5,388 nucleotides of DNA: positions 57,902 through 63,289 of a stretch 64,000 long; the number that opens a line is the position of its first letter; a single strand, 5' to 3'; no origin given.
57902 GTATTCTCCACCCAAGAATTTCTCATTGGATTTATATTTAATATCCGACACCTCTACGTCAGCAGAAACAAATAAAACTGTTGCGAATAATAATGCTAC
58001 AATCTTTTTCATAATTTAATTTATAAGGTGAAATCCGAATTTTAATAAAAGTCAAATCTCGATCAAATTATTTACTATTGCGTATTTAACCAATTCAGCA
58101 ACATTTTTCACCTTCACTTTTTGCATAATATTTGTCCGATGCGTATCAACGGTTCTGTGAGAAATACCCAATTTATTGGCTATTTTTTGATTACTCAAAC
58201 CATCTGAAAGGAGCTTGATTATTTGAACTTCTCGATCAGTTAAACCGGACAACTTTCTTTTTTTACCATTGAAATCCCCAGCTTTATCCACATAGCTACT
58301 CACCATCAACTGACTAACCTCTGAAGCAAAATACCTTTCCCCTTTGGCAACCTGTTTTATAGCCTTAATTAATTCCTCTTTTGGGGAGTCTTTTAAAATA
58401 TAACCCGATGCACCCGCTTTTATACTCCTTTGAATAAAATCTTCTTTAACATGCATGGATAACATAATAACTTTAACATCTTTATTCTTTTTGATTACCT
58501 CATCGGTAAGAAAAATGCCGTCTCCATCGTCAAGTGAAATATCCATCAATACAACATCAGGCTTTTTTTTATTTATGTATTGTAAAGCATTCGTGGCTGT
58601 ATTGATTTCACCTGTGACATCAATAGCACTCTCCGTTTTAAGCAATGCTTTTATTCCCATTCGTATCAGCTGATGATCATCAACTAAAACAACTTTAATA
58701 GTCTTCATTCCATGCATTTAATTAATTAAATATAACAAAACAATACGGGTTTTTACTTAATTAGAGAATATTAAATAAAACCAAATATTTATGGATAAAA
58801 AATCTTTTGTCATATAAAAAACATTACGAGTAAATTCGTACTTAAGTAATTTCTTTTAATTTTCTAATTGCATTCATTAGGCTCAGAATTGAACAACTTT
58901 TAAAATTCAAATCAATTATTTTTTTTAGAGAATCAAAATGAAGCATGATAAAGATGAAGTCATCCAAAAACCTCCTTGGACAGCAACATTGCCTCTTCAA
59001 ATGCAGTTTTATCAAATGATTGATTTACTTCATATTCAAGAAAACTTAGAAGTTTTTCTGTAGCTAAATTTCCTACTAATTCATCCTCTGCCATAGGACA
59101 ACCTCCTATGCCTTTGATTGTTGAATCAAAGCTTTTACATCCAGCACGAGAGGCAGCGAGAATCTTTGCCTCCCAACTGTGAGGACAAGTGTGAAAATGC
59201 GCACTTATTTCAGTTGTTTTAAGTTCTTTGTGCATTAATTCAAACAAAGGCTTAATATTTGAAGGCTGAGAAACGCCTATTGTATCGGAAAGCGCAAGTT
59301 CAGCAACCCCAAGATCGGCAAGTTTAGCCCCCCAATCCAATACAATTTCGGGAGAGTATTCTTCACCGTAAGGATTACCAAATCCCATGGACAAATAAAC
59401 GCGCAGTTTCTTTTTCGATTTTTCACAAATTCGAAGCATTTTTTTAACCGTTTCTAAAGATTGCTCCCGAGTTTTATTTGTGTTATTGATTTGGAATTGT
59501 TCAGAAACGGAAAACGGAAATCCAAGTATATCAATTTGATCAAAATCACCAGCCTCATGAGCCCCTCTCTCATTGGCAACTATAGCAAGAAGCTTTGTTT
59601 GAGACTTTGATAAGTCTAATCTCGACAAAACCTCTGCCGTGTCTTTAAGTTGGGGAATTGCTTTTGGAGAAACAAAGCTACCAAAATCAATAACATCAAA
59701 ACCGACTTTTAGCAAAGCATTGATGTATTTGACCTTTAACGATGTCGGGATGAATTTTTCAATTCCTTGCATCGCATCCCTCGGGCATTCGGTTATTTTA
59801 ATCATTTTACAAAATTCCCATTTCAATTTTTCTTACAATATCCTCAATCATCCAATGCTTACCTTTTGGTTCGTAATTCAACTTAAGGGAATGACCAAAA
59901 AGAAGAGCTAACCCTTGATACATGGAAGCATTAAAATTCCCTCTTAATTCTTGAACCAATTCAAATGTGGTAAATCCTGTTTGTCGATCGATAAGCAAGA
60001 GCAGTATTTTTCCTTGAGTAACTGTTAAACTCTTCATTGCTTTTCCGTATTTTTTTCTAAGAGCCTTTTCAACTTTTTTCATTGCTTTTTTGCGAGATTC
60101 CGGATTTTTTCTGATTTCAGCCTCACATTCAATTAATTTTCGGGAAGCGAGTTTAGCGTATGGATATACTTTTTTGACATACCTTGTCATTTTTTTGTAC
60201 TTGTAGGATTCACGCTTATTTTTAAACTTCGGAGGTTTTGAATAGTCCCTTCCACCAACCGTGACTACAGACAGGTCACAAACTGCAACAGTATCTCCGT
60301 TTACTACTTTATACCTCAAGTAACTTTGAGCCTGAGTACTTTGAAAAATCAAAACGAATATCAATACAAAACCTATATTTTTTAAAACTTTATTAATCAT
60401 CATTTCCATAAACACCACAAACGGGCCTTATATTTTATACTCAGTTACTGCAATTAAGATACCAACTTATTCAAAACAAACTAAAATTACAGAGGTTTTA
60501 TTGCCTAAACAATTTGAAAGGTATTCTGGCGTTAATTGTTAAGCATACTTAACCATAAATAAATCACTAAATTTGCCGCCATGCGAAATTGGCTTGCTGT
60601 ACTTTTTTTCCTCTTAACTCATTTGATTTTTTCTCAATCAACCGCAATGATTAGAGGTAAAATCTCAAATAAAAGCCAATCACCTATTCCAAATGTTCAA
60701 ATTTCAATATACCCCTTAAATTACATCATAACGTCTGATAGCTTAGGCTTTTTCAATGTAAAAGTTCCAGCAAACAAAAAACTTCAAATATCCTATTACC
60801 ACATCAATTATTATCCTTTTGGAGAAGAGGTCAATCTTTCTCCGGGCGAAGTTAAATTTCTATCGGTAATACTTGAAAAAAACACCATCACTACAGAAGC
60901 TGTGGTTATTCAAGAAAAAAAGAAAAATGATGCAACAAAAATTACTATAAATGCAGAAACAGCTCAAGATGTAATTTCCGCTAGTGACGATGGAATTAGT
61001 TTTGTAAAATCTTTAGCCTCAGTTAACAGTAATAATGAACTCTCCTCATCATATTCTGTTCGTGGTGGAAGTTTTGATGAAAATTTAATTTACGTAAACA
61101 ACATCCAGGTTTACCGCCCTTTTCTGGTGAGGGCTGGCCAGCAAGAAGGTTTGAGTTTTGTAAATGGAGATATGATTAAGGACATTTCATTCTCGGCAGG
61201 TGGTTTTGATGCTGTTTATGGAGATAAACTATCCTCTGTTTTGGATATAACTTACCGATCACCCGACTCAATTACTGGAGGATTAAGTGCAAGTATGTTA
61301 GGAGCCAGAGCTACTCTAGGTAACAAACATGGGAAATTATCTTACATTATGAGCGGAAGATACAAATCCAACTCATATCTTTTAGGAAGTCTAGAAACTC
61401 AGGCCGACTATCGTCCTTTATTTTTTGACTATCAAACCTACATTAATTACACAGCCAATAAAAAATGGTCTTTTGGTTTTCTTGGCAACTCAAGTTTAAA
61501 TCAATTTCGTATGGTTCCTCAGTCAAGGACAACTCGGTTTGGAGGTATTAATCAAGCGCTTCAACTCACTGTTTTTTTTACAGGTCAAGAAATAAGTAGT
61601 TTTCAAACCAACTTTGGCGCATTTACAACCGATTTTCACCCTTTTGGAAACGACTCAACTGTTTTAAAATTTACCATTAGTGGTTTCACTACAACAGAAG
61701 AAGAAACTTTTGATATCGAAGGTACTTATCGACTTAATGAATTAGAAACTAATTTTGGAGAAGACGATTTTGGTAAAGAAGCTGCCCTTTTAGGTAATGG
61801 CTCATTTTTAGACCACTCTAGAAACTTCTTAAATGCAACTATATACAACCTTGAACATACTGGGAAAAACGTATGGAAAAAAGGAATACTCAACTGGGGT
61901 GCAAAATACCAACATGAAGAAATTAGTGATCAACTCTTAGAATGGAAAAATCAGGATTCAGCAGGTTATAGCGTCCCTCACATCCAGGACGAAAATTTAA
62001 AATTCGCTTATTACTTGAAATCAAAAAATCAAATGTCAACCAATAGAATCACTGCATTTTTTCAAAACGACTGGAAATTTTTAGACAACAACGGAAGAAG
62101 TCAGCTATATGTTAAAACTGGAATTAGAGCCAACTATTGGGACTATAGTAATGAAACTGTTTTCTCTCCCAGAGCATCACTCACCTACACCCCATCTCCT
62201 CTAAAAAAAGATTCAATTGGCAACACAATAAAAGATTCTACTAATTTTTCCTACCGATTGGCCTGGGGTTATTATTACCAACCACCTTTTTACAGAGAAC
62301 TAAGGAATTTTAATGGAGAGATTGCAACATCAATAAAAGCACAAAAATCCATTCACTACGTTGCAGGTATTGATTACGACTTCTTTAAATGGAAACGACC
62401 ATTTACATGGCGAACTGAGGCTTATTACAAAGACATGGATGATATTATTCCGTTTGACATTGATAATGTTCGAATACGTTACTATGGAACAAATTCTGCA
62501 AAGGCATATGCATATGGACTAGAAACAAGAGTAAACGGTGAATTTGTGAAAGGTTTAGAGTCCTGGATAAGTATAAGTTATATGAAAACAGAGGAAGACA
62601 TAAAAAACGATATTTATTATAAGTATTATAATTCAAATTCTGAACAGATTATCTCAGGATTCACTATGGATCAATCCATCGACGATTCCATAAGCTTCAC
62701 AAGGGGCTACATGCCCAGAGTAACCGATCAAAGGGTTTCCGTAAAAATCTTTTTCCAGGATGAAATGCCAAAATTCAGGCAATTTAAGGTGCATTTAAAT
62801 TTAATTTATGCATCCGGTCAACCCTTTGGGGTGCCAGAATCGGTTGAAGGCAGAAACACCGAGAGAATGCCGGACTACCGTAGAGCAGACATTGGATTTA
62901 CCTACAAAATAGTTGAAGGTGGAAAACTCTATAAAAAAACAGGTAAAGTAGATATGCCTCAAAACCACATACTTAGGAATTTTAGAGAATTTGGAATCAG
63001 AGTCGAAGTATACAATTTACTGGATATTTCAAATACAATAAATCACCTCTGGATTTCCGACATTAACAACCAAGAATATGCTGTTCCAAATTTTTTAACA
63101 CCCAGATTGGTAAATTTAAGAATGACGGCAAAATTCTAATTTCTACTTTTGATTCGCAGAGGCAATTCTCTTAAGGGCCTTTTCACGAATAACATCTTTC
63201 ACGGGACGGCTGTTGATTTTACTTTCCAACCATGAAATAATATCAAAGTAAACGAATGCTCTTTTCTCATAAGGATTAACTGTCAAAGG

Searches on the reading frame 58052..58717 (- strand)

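Call 3: search_protein_families(library=pfam, proteins=[window:58052-58717:-])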
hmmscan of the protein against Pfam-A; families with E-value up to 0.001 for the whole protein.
window:58052-58717:- (221 aa): 4 families
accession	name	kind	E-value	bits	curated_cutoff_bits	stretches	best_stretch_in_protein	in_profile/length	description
PF00072.30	Response_reg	-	2e-26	92.7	30.2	1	9-121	1-111/111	Response regulator receiver domain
PF00196.25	GerE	-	6.9e-20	70.9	23.5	1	158-213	2-57/57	Bacterial regulatory proteins, luxR family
PF13384.12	HTH_23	-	2e-05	24.7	24.6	1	163-191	7-35/50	Homeodomain-like domain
PF13936.12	HTH_38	-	0.0002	21.5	27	1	158-192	4-39/44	Helix-turn-helix domain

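Call 4: search_protein_families(library=ncbifam, proteins=[window:58052-58717:-])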
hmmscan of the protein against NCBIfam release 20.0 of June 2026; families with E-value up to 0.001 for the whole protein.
window:58052-58717:- (221 aa): 107 families (the best 25 are shown)
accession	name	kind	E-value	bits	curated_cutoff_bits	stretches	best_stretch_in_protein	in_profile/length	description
NF052445.1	RespRegMctR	equivalog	3.1e-57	193.3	300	1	7-218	2-204/205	two-component system response regulator MctR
NF007018.1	PRK09483.1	equivalog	1.6e-46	158.7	280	1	7-220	2-210/217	UvrY/SirA/GacA family response regulator transcription factor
NF047785.1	respo_reg_MadR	equivalog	2e-46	158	300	1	7-217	1-207/209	MadR family response regulator transcription factor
NF011896.0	PRK15369.1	equivalog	4.3e-46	157.2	242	1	4-214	1-205/211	two component system response regulator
NF007935.0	PRK10651.1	equivalog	2.1e-41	141.5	250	1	5-209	5-206/216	two-component system response regulator NarL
NF007403.0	PRK09935.1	equivalog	4.4e-37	127.7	271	1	4-219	1-210/210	fimbria biosynthesis transcriptional regulator FimZ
NF007708.0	PRK10403.1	equivalog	2.2e-35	122.1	343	1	4-205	4-200/215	nitrate/nitrite response regulator protein NarP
NF007685.0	PRK10360.1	equivalog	2e-32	112.6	258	1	7-211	2-190/196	response regulator transcription factor UhpA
NF007419.0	PRK09958.1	equivalog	3.7e-29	101.8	251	1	9-217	3-202/204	acid-sensing system DNA-binding response regulator EvgA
NF006900.1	PRK09390.1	equivalog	1.8e-24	86.4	255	1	7-216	5-200/203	response regulator FixJ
NF007505.1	PRK10100.1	equivalog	2.3e-23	83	250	1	28-213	18-199/204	biofilm master transcriptional regulator CsgD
NF041830.1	RR_TF_ErdR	exception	4e-21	75.7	390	1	8-205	3-197/213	response regulator transcription factor ErdR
NF008098.0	PRK10840.1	equivalog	8.6e-21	74.4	235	1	4-213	1-205/216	response regulator transcription factor RcsB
NF041367.1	CheY_Halo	equivalog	7.1e-20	71.5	200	1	9-123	1-113/114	chemotaxis protein CheY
NF040749.1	tetrathio_RR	equivalog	1.5e-19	70.5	290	1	10-211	3-186/191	tetrathionate respiration response regulator TtrR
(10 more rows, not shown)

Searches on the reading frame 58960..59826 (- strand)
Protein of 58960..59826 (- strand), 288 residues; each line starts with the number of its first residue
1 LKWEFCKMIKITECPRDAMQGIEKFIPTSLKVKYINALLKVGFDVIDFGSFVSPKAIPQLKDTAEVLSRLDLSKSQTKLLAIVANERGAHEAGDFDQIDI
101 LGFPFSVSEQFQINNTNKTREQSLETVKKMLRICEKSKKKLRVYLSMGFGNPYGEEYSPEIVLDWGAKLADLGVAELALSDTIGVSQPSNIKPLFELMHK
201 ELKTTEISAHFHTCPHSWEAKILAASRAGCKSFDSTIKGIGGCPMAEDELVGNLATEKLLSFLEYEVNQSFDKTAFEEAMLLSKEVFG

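Call 3: search_protein_families(library=pfam, proteins=[window:58960-59826:-])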
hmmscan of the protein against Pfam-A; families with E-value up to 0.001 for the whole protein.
window:58960-59826:- (288 aa): 1 family
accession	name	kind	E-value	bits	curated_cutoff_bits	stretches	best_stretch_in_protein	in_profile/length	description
PF00682.25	HMGL-like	-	7.6e-22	78.4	29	1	15-265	9-241/260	HMGL-like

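Call 4: search_protein_families(library=ncbifam, proteins=[window:58960-59826:-])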
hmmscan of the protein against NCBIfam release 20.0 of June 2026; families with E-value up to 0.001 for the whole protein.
window:58960-59826:- (288 aa): 14 families
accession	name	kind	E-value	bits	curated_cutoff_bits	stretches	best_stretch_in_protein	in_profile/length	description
NF004283.0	PRK05692.1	subfamily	7.2e-57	192.8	246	1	6-275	4-272/300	hydroxymethylglutaryl-CoA lyase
TIGR02146.1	LysS_fung_arch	equivalog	2.3e-12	46.9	413.55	1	26-241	17-220/344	homocitrate synthase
NF002085.0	PRK00915.1-2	subfamily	2.8e-10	39.6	517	1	26-241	32-234/504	2-isopropylmalate synthase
TIGR02660.1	nifV_homocitr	equivalog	1.9e-07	30.7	462.9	1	99-263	87-237/365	homocitrate synthase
NF042433.1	CitmalDyn_Leptosp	equivalog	2.6e-07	29.6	950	1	114-242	114-239/514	(R)-citramalate synthase CimA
TIGR02090.1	LEU1_arch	subfamily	6.4e-07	28.8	484.75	1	31-259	24-232/363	isopropylmalate/citramalate/homocitrate synthases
NF002086.0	PRK00915.1-3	equivalog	8.9e-06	24.4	532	1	30-261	29-248/516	2-isopropylmalate synthase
NF002088.0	PRK00915.1-5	equivalog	1.5e-05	23.7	697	1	41-242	44-233/514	2-isopropylmalate synthase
TIGR00977.1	citramal_synth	equivalog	5.1e-05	21.8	450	1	170-242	164-236/526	citramalate synthase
NF041069.1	IPMS_Sufob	equivalog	0.00015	21.2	600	1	29-251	22-235/371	isopropylmalate synthase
TIGR01108.1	oadA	equivalog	0.00027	19.5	756.5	1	160-242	149-230/582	sodium-extruding oxaloacetate decarboxylase subunit alpha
NF006049.0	PRK08195.1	subfamily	0.00031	19.9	229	1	158-243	146-232/344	4-hyroxy-2-oxovalerate/4-hydroxy-2-oxopentanoic acid aldolase,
TIGR00973.1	leuA_bact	equivalog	0.00065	18.3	598.7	0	16-242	10-231/494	2-isopropylmalate synthase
NF009554.0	PRK12999.1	equivalog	0.00073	17.4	965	1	123-242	660-773/1147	pyruvate carboxylase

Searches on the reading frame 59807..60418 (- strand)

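Call 3: search_protein_families(library=pfam, proteins=[window:59807-60418:-])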
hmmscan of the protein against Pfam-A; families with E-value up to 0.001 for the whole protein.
window:59807-60418:- (203 aa): 1 family
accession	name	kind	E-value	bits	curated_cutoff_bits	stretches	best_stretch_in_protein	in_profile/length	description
PF14127.11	DUF4294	-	3.2e-45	154.3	27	1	60-196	14-154/155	Domain of unknown function (DUF4294)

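Call 4: search_protein_families(library=ncbifam, proteins=[window:59807-60418:-])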
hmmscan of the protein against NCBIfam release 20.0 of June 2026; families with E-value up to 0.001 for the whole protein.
window:59807-60418:- (203 aa): 0 families

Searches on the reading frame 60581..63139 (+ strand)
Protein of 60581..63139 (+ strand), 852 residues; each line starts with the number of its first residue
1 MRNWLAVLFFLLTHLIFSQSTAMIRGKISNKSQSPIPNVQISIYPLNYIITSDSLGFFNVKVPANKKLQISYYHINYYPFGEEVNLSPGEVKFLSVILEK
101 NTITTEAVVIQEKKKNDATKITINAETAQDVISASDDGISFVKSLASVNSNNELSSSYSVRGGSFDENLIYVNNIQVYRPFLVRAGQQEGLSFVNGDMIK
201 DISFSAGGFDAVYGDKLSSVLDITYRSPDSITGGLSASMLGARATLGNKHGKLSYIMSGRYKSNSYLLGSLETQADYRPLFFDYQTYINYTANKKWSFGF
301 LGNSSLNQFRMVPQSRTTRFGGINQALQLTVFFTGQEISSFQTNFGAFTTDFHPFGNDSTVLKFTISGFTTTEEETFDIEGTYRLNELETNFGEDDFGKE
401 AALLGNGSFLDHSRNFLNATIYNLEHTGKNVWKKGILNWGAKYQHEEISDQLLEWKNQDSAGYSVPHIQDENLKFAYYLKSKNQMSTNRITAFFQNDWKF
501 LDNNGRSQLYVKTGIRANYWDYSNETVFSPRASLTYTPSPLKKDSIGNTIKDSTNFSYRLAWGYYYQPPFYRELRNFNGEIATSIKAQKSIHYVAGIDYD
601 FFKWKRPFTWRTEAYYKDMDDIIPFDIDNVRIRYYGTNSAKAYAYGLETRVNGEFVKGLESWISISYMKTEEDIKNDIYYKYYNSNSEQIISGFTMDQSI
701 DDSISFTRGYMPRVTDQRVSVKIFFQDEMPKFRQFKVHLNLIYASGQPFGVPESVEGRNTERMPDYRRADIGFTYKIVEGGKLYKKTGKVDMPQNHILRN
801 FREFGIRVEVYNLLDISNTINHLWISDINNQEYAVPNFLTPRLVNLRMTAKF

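Call 3: search_protein_families(library=pfam, proteins=[window:60581-63139:+])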
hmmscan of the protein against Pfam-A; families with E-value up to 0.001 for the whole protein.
window:60581-63139:+ (852 aa): 3 families
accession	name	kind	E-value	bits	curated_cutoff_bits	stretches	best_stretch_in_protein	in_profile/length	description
PF13715.12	CarbopepD_reg_2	-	1.8e-07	31.5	32.2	1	24-110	1-88/88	CarboxypepD_reg-like domain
PF07715.20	Plug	-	1e-05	26.4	23.9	1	127-215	24-101/107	TonB-dependent Receptor Plug Domain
PF13620.12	CarboxypepD_reg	-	2.9e-05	24.8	32.3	1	24-96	2-79/82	Carboxypeptidase regulatory-like domain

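Call 4: search_protein_families(library=ncbifam, proteins=[window:60581-63139:+])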
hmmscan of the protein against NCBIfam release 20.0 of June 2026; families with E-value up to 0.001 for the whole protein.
window:60581-63139:+ (852 aa): 0 families
